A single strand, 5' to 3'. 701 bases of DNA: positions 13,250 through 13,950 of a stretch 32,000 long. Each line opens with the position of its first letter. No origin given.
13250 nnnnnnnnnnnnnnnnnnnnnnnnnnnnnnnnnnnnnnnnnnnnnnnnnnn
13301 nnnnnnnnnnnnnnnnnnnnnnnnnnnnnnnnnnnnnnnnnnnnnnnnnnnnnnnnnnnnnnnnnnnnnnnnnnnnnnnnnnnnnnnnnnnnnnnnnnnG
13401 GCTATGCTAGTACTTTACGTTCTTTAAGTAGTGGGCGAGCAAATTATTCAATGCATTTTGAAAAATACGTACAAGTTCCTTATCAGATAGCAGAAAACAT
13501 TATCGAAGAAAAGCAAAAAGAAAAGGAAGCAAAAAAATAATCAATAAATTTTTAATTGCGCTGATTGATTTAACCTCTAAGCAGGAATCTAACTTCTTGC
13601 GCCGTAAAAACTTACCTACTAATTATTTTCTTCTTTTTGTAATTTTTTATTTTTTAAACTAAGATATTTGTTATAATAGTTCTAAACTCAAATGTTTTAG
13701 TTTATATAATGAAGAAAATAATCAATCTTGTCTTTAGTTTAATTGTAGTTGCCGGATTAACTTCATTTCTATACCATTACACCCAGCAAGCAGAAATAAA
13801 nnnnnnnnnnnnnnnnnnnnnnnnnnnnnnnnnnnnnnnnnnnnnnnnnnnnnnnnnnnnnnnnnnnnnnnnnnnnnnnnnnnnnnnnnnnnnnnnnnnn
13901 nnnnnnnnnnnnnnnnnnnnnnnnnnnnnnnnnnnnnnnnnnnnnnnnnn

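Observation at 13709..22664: Seven-gene translationally coupled array fuses an exopolysaccharide machine to the A/B-kinase-receiver module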

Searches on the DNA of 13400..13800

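Call 78: search_rna_families(source=window, start=13400, end=13800, threshold=evalue, max_evalue=1)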
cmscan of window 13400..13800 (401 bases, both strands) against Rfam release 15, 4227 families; matches with E-value up to 1: 2.
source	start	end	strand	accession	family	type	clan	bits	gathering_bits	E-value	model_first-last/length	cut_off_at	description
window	13700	13761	+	RF00331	snoZ169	Gene; snRNA; snoRNA; CD-box;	-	20.2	55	0.61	1-69/69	no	Small nucleolar RNA Z169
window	13677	13780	+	RF02081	STnc550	Gene; sRNA;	-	13.7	48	0.43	1-388/388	no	Enterobacterial sRNA STnc550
